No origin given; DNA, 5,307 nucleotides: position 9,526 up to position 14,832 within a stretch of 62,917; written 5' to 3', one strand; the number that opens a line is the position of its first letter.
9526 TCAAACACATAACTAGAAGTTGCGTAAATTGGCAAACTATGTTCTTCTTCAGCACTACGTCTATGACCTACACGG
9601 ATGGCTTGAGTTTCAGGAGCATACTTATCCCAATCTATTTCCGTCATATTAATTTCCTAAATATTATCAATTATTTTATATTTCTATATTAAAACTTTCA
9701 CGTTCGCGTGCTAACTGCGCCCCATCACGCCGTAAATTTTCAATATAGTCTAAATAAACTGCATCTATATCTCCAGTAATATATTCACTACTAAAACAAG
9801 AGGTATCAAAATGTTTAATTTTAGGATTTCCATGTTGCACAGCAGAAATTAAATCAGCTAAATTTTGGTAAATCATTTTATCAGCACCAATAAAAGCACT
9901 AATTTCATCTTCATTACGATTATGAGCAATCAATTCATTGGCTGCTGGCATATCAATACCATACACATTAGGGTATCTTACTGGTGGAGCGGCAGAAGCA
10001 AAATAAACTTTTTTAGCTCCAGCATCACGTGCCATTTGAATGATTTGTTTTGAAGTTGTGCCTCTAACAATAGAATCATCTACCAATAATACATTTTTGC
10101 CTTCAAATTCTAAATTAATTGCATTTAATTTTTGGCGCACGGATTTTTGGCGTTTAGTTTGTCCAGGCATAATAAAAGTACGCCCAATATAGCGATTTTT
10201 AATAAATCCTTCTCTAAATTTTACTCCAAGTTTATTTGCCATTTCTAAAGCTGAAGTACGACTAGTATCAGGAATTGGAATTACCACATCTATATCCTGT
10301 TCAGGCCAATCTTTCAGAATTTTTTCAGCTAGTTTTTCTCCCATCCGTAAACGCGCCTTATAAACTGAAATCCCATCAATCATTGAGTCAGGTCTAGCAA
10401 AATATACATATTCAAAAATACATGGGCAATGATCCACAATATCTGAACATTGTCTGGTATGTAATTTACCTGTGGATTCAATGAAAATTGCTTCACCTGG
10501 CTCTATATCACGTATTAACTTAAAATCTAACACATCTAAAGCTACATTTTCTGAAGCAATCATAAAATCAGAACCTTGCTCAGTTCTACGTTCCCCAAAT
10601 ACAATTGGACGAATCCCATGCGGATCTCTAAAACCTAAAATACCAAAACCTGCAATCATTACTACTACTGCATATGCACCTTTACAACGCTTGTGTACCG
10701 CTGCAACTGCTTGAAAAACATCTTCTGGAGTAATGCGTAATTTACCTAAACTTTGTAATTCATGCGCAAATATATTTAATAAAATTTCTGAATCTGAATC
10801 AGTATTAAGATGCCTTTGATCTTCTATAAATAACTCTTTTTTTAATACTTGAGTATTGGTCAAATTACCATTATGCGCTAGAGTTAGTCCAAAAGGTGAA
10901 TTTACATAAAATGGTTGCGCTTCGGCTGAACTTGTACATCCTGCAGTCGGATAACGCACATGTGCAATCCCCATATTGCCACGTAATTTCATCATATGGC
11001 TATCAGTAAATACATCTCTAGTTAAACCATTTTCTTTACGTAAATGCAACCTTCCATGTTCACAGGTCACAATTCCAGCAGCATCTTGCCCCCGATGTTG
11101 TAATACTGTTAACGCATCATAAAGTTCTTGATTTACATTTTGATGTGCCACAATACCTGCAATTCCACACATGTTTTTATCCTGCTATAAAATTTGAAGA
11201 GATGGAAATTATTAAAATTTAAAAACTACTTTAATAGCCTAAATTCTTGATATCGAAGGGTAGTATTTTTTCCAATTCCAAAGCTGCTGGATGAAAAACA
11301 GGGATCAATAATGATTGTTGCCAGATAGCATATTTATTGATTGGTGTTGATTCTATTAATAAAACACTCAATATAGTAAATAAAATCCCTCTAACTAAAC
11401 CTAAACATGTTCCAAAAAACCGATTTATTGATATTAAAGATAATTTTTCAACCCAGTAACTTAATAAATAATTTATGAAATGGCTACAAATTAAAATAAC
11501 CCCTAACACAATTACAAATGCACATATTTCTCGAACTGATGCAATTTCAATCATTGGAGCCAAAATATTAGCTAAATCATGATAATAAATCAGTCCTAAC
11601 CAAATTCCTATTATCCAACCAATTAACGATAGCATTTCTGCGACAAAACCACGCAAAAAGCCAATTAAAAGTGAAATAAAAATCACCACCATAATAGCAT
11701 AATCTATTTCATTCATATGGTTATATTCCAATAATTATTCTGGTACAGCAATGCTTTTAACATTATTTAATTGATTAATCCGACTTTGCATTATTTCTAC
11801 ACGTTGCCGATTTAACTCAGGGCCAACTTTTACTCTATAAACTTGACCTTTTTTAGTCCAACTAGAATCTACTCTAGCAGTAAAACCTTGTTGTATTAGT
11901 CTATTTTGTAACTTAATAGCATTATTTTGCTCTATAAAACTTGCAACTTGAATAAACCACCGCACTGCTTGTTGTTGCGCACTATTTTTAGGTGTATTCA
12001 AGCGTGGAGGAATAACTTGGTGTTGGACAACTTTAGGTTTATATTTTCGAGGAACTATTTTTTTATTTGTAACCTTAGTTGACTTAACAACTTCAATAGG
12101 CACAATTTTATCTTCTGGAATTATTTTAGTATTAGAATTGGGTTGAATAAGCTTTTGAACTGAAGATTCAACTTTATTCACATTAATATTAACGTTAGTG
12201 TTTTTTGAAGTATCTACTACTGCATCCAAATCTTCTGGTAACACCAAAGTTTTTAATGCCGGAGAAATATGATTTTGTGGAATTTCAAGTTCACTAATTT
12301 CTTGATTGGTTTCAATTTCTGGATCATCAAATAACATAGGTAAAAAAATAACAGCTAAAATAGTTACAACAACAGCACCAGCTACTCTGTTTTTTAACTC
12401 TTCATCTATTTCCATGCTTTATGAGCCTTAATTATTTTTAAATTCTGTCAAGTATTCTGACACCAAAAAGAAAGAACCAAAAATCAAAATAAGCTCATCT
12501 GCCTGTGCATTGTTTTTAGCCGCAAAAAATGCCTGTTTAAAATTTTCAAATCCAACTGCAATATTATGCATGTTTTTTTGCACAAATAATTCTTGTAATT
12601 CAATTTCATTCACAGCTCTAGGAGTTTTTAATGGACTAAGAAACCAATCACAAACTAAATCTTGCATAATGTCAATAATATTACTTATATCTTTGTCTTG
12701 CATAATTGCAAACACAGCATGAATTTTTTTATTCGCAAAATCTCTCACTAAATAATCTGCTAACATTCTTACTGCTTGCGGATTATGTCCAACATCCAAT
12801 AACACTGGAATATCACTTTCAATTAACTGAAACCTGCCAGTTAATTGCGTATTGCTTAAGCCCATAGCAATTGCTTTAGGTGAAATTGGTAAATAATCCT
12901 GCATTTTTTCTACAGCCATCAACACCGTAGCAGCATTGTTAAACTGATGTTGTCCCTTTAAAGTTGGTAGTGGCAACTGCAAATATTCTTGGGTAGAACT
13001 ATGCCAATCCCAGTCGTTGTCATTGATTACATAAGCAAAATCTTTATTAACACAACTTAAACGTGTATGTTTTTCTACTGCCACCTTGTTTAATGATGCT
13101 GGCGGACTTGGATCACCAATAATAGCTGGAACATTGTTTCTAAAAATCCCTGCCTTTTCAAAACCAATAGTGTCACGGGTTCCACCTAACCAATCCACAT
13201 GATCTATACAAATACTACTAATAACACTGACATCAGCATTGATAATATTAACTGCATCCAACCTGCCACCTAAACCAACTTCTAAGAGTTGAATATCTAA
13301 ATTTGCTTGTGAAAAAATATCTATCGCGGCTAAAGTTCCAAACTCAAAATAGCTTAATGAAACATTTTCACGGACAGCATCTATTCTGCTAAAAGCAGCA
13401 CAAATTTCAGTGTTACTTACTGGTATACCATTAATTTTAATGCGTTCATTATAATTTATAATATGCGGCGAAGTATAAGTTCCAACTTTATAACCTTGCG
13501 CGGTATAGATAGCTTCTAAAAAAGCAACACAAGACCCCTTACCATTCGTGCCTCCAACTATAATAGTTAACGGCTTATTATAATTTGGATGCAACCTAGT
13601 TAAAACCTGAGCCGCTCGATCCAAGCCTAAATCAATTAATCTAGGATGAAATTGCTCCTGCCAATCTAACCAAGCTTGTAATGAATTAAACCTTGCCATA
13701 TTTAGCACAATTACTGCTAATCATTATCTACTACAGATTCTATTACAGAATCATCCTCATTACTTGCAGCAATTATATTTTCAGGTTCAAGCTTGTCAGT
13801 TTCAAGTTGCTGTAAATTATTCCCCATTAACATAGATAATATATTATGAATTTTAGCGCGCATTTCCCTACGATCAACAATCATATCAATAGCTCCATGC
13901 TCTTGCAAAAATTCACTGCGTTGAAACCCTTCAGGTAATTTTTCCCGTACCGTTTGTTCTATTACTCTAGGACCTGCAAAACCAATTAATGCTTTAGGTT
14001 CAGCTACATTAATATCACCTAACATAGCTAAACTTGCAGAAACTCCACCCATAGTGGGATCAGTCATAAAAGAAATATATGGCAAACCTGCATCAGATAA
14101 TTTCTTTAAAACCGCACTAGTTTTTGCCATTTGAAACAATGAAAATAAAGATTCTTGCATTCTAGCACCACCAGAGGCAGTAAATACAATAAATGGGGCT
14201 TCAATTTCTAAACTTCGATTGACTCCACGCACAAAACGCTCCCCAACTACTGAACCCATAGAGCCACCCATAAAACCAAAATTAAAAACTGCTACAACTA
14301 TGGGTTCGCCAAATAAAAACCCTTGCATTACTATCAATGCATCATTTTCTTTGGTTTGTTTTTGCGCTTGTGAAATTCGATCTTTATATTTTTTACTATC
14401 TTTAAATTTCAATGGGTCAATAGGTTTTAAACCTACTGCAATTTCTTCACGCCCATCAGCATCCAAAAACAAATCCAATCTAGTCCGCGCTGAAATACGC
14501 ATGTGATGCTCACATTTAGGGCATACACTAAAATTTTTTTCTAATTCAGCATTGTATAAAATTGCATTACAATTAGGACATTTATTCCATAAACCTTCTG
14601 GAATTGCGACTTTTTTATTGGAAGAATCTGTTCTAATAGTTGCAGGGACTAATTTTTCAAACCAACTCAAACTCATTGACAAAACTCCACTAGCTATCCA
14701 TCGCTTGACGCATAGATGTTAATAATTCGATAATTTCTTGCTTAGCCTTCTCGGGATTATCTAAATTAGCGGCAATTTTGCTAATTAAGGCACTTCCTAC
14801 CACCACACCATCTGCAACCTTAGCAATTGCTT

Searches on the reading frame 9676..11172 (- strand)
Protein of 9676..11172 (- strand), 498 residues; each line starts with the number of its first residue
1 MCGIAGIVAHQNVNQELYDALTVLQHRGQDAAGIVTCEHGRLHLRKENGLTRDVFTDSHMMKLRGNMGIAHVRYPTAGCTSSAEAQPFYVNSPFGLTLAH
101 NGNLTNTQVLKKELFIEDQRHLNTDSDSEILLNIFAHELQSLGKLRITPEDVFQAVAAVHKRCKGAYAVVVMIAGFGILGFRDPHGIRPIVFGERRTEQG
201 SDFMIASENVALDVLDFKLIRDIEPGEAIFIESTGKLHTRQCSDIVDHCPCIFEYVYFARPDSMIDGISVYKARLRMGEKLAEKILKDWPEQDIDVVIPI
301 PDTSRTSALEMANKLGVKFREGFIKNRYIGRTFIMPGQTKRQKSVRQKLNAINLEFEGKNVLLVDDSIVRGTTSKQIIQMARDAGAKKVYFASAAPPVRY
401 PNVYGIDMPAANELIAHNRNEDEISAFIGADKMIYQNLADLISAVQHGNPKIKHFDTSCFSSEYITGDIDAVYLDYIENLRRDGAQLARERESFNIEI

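Call 8: search_protein_families(library=ncbifam, proteins=[window:9676-11172:-], max_evalue=0.00001)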
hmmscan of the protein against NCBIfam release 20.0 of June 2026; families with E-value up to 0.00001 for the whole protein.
window:9676-11172:- (498 aa): 7 families
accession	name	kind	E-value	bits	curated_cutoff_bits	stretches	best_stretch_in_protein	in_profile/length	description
TIGR01134.1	purF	equivalog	2e-158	528.3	350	1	2-464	1-431/432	amidophosphoribosyltransferase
NF001484.0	PRK00331.1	subfamily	7.5e-29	100.5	381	1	1-175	1-166/601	isomerizing glutamine--fructose-6-phosphate transaminase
TIGR01135.1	glmS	equivalog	1.8e-26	92.8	418.05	1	2-173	1-163/607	glutamine--fructose-6-phosphate transaminase (isomerizing)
TIGR01536.1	asn_synth_AEB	equivalog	1.6e-16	60.4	267.1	1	2-216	1-170/517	asparagine synthase (glutamine-hydrolyzing)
NF006949.0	PRK09431.1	equivalog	1.8e-10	40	499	1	66-229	43-181/554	asparagine synthase B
TIGR01251.1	ribP_PPkin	subfamily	1.7e-07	30.5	113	1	274-394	142-246/309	ribose-phosphate diphosphokinase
NF002095.0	PRK00934.1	equivalog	5e-07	29.1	296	1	342-426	189-273/287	ribose-phosphate diphosphokinase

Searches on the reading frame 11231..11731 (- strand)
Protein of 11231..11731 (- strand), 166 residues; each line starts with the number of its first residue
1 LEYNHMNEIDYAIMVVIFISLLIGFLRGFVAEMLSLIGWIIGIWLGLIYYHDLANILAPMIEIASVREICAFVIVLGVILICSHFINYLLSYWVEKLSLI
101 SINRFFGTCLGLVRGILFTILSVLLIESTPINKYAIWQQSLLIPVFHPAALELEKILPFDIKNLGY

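Call 56: search_protein_families(library=pfam, proteins=[window:11231-11731:-], max_evalue=0.000001)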
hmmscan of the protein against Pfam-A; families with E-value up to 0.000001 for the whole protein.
window:11231-11731:- (166 aa): 1 family
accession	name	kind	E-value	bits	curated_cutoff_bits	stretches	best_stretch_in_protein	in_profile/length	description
PF02674.22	Colicin_V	-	3.4e-31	108.6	29.3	1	9-147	1-140/144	Colicin V production protein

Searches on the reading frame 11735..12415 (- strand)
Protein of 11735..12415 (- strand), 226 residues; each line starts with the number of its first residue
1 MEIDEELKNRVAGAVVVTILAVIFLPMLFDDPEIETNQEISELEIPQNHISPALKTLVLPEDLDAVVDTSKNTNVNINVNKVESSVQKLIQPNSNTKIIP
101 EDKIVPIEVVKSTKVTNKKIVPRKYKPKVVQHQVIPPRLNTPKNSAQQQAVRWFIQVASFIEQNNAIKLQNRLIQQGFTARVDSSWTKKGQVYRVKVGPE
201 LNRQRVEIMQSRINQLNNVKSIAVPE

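Call 56: search_protein_families(library=pfam, proteins=[window:11735-12415:-], max_evalue=0.000001)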
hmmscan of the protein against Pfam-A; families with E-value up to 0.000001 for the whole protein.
window:11735-12415:- (226 aa): 1 family
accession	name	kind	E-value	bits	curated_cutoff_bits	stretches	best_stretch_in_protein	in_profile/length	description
PF05036.18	SPOR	-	2.5e-10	40.9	21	1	152-224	4-75/76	SPOR domain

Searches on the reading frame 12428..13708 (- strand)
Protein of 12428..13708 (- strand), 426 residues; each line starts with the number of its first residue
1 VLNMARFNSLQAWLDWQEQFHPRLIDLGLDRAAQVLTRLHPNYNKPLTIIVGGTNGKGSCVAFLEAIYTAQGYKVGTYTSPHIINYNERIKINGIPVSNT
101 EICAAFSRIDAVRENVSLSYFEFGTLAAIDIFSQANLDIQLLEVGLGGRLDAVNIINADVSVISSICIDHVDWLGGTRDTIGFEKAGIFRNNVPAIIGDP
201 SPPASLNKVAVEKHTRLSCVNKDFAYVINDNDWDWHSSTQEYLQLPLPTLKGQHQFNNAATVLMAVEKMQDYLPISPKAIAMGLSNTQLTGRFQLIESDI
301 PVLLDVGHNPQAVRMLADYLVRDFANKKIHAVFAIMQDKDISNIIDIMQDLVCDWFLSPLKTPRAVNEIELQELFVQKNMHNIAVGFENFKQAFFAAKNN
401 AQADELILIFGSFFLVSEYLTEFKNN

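Call 8: search_protein_families(library=ncbifam, proteins=[window:12428-13708:-], max_evalue=0.00001)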
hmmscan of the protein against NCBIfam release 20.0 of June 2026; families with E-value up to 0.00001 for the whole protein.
window:12428-13708:- (426 aa): 12 families
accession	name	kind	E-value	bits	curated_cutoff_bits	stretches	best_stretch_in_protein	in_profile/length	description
NF008101.0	PRK10846.1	equivalog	1.1e-119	400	360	1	9-422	12-413/422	bifunctional tetrahydrofolate synthase/dihydrofolate synthase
TIGR01499.1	folC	subfamily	8.3e-100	334.9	162.65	1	29-420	1-397/400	bifunctional protein FolC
NF047860.1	Tet-DihydfolSynFolCMyb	equivalog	2.1e-53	181.9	700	1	33-394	50-426/468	bifunctional tetrahydrofolate synthase/dihydrofolate synthase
TIGR02068.2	cya_phycin_syn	equivalog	1.3e-11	43.3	850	1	227-410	657-847/862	cyanophycin synthetase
TIGR01085.1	murE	subfamily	4.1e-11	42.5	257.3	1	151-340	171-371/472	UDP-N-acetylmuramyl-tripeptide synthetase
NF001124.0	PRK00139.1-2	equivalog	3.4e-10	39.3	476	0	249-340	301-390/500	UDP-N-acetylmuramoyl-L-alanyl-D-glutamate--2,6-diaminopimelate ligase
NF001126.0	PRK00139.1-4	equivalog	2.5e-09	36.2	373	1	46-411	103-456/486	UDP-N-acetylmuramoyl-L-alanyl-D-glutamate--2,6-diaminopimelate ligase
NF010628.0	PRK14022.1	equivalog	3.1e-09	36.1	536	1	150-347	193-387/483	UDP-N-acetylmuramoyl-L-alanyl-D-glutamate--L-lysine ligase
NF010623.0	PRK14016.1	subfamily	3.5e-08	32.1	877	1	236-410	666-849/871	cyanophycin synthetase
NF008896.0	PRK11929.1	equivalog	5.9e-08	31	1023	0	240-340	297-398/965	bifunctional UDP-N-acetylmuramoyl-L-alanyl-D-glutamate--2,6-diaminopimelate ligase MurE/UDP-N-acetylmuramoyl-tripeptide--D-alanyl-D-alanine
NF053645.1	pMurC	equivalog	6.8e-08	31.6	560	0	231-350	298-413/492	pseudomurein biosynthesis peptide ligase pMurC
NF053648.1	pMurE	equivalog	2.5e-06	26.5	600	0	154-337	186-364/464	pseudomurein biosynthesis peptide ligase pMurE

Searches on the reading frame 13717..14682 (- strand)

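Call 7: search_protein_families(library=ncbifam, proteins=[window:13717-14682:-], max_evalue=0.00001)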
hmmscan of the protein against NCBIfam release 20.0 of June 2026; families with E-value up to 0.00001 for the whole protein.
window:13717-14682:- (321 aa): 4 families
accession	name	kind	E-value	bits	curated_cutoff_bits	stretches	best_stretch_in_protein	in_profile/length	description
TIGR00515.1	accD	equivalog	6.2e-129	429.4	317.45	1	6-287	2-281/285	acetyl-CoA carboxylase, carboxyltransferase subunit beta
TIGR03133.1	malonate_beta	equivalog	4.6e-16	58.9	278.15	1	62-244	5-182/274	biotin-independent malonate decarboxylase subunit beta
NF005530.0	PRK07189.1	equivalog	5.5e-16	58.5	228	1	59-244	12-192/303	biotin-independent malonate decarboxylase subunit beta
TIGR01117.1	mmdA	subfamily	2.7e-13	49.6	998.8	1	106-301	62-259/512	methylmalonyl-CoA decarboxylase subunit alpha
